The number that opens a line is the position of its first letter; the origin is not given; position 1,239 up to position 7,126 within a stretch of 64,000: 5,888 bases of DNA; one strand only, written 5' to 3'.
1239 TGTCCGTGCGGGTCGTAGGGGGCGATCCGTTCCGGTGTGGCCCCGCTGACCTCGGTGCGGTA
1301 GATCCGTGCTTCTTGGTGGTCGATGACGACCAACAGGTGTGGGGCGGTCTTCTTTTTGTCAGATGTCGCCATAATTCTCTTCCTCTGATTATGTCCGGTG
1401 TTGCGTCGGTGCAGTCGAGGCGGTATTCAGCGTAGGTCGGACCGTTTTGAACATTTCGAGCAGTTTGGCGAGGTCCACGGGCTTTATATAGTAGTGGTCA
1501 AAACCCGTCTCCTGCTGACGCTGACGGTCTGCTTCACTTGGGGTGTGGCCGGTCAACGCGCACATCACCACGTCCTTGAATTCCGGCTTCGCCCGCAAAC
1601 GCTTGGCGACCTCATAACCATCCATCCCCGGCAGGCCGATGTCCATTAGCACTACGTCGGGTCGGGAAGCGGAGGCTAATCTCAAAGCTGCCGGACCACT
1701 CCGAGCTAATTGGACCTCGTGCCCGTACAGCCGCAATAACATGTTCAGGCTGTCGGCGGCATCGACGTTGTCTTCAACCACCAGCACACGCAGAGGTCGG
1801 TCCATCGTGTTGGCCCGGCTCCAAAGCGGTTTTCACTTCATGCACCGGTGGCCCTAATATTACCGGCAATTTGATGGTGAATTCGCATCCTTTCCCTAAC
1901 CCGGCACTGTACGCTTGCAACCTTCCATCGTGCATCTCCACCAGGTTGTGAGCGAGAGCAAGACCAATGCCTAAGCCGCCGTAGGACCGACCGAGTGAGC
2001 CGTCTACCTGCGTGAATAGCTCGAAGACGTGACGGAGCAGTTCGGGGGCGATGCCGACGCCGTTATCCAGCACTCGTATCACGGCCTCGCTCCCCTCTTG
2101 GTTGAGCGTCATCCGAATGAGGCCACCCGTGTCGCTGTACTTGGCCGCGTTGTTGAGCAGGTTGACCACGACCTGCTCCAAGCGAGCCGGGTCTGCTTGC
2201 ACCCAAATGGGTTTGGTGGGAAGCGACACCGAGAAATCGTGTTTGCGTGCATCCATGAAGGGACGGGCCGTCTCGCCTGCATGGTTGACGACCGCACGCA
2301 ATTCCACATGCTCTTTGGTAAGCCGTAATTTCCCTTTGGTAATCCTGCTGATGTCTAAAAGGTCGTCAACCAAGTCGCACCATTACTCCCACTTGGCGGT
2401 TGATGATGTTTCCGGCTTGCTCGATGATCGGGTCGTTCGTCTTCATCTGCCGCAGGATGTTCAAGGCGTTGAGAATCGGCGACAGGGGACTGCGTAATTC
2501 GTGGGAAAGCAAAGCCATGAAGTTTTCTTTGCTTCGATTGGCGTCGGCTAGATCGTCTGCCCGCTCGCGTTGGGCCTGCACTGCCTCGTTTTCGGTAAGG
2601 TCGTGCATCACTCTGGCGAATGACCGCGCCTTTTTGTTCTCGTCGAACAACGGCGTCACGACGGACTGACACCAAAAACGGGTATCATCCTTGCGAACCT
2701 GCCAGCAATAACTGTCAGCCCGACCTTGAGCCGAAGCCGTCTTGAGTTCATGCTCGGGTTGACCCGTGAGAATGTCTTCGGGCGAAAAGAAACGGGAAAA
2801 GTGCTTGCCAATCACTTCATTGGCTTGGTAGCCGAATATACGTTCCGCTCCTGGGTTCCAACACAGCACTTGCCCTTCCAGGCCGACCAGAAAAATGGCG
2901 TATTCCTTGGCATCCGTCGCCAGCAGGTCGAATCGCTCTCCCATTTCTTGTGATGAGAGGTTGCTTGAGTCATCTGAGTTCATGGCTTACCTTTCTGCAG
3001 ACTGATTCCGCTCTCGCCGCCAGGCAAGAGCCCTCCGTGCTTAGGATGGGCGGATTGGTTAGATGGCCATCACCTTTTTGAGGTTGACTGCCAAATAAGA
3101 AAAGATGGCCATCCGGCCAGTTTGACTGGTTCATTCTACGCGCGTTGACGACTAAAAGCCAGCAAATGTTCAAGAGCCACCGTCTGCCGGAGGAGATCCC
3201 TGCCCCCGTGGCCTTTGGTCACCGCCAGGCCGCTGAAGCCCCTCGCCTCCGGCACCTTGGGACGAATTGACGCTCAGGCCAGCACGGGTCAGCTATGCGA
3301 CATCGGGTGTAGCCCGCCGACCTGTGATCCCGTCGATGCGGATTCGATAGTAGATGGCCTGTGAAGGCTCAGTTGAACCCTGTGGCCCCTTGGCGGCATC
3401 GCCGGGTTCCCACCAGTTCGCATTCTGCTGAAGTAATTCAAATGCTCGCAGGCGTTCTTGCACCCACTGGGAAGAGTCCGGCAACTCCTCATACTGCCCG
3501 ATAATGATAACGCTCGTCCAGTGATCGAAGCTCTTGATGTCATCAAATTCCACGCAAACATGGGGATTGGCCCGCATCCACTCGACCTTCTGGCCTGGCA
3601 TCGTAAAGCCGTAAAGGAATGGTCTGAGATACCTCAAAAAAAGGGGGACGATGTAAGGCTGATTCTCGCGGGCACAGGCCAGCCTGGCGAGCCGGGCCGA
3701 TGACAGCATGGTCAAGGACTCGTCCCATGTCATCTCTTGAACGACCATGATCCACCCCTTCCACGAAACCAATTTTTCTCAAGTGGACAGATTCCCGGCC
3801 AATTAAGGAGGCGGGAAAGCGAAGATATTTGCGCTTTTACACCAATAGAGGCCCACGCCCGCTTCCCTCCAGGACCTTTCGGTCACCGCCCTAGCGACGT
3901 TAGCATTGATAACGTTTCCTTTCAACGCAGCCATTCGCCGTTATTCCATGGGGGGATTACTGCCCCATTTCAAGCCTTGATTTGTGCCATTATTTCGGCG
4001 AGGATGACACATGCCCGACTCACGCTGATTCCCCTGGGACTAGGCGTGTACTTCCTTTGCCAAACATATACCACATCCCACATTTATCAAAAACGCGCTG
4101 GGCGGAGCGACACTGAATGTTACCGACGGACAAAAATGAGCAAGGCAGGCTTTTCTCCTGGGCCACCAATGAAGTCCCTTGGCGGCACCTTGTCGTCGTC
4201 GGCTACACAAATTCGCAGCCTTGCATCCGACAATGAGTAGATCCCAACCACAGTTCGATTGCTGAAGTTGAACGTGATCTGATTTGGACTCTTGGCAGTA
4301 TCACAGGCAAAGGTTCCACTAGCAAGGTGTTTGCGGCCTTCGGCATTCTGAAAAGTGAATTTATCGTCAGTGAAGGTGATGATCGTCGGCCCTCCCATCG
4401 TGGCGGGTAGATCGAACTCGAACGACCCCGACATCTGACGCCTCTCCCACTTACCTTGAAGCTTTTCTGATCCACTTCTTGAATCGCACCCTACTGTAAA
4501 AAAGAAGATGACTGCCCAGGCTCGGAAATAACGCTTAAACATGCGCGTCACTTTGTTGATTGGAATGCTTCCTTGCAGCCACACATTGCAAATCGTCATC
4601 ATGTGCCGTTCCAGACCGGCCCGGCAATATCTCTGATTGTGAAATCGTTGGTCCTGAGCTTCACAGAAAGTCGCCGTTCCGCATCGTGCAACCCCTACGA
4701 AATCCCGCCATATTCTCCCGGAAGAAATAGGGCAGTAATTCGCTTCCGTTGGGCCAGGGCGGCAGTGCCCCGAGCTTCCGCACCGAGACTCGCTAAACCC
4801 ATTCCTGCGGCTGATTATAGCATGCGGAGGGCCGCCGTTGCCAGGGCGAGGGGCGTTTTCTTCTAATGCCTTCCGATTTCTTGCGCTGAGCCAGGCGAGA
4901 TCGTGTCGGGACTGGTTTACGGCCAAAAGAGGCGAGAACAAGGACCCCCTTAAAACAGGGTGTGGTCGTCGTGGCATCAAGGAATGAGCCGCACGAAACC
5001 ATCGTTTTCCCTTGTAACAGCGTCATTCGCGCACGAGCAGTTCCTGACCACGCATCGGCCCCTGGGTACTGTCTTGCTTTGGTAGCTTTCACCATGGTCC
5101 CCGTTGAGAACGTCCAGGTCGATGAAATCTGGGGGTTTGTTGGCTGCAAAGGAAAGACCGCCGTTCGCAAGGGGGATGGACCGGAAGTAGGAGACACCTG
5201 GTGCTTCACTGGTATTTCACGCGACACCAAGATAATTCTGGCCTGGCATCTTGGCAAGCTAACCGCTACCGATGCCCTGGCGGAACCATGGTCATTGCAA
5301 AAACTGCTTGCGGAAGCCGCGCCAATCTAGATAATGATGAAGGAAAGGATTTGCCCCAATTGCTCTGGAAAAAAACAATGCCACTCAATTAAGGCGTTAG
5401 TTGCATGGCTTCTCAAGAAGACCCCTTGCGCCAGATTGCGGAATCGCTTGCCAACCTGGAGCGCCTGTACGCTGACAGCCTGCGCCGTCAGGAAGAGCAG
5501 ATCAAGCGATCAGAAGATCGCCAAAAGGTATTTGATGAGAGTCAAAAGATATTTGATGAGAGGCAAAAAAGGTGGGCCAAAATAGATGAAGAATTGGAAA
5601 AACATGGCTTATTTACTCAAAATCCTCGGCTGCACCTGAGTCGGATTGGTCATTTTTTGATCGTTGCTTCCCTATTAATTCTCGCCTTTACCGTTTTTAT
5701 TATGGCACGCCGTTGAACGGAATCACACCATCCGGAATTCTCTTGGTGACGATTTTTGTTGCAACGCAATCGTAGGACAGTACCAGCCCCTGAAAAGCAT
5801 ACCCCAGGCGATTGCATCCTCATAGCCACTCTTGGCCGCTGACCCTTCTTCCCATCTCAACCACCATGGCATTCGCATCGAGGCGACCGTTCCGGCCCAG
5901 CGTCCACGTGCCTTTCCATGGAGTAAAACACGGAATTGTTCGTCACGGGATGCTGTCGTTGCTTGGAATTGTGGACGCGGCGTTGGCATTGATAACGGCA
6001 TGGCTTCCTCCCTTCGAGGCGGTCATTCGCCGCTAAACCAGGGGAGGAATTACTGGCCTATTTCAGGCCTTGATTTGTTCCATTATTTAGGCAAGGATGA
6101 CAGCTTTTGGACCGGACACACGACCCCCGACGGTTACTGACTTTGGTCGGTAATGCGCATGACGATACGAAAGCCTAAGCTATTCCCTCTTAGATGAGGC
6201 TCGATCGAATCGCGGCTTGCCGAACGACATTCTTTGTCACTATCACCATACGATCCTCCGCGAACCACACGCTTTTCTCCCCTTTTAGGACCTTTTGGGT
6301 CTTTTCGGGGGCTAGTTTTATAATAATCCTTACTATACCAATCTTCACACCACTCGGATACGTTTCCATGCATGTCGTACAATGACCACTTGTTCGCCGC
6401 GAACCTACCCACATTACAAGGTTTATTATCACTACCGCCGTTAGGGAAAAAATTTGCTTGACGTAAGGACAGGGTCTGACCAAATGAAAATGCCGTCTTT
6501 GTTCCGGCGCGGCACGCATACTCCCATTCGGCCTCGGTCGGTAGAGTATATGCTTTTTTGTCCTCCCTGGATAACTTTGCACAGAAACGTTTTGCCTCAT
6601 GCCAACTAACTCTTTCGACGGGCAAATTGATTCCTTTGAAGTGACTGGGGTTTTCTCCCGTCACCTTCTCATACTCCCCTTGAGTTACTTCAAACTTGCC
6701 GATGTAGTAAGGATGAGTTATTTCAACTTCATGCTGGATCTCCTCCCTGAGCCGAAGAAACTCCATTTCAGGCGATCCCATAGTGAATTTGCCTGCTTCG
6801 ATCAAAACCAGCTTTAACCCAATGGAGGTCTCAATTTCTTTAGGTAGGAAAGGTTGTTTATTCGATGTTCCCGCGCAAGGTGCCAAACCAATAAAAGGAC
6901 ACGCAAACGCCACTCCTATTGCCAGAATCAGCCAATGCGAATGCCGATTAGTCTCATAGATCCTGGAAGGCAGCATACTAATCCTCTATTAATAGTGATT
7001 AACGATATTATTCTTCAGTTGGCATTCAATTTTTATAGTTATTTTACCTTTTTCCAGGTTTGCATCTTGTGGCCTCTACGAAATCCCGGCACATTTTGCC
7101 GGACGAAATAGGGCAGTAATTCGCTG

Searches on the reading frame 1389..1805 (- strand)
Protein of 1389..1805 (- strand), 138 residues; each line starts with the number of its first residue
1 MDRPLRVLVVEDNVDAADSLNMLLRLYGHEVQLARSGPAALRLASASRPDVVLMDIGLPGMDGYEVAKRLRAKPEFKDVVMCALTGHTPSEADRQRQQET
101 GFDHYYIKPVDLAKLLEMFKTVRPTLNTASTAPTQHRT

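Call 11: search_protein_families(library=pfam, max_evalue=0.01, proteins=[window:1389-1805:-])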
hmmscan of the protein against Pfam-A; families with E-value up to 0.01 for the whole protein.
window:1389-1805:- (138 aa): 1 family
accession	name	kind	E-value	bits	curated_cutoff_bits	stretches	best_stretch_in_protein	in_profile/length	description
PF00072.30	Response_reg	-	9.7e-22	77.7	30.2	1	7-119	1-110/111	Response regulator receiver domain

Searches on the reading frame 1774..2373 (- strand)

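Call 11: search_protein_families(library=pfam, max_evalue=0.01, proteins=[window:1774-2373:-])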
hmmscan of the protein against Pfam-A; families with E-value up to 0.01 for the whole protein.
window:1774-2373:- (199 aa): 3 families
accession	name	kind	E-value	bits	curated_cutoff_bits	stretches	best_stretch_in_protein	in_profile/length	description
PF02518.31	HATPase_c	-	1.7e-25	90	26.4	1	61-171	2-109/111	Histidine kinase-, DNA gyrase B-, and HSP90-like ATPase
PF13589.12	HATPase_c_3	-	0.00018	21.9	25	1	65-141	3-80/137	Histidine kinase-, DNA gyrase B-, and HSP90-like ATPase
PF13581.12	HATPase_c_2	-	0.0033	17.8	27.4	1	64-146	31-110/127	Histidine kinase-like ATPase domain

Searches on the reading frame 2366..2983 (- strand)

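Call 11: search_protein_families(library=pfam, max_evalue=0.01, proteins=[window:2366-2983:-])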
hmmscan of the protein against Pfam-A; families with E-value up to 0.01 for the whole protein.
window:2366-2983:- (205 aa): 5 families
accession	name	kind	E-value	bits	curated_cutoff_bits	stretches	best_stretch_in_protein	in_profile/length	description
PF13426.13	PAS_9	-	6e-15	55.8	27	1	29-131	3-103/103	PAS domain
PF00989.32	PAS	-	1.3e-11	44.9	22.6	1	29-128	13-112/113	PAS fold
PF08448.16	PAS_4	-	1.9e-10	41.4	23.1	1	29-133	7-109/110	PAS fold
PF08447.18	PAS_3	-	1.5e-08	35.2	25.6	1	41-122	3-85/89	PAS fold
PF00512.31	HisKA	-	1.7e-07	31.6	26.9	1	152-204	2-53/66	His Kinase A (phospho-acceptor) domain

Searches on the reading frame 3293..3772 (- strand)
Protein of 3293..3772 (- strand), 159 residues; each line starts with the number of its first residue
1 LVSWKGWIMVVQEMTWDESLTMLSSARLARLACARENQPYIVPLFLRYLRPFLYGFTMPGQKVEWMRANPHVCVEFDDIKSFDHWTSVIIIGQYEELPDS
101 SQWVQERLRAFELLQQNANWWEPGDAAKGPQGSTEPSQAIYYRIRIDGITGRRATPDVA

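Call 11: search_protein_families(library=pfam, max_evalue=0.01, proteins=[window:3293-3772:-])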
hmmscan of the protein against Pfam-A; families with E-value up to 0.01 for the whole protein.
window:3293-3772:- (159 aa): 2 families
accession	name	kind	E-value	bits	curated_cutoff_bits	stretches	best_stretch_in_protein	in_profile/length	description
PF12900.13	Pyridox_ox_2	-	2.6e-14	53.8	27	1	16-153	2-140/140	Pyridoxamine 5'-phosphate oxidase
PF01243.27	PNPOx_N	-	0.0011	19.8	28.1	1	17-105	3-84/120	Pyridoxamine 5'-phosphate oxidase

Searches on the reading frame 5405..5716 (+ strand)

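Call 11: search_protein_families(library=pfam, max_evalue=0.01, proteins=[window:5405-5716:+])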
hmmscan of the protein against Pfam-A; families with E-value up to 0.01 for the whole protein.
window:5405-5716:+ (103 aa): 2 families
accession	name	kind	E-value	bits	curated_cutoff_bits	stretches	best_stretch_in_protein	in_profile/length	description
PF20990.2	DUF2207_C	-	0.003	17.8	33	1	15-100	70-157/247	Predicted membrane protein (DUF2207) C-terminal domain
PF18365.6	PI_PP_C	-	0.0056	17.2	25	1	12-66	59-112/125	Phosphoinositide phosphatase C-terminal domain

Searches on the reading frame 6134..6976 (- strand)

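Call 8: search_protein_families(library=pfam, max_evalue=0.01, proteins=[window:6134-6976:-])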
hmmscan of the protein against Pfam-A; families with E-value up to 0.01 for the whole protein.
window:6134-6976:- (280 aa): 1 family
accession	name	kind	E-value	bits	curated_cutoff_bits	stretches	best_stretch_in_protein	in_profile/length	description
PF03781.23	FGE-sulfatase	-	2.3e-48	165.5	23.3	1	56-272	5-254/255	Sulfatase-modifying factor enzyme 1-like domain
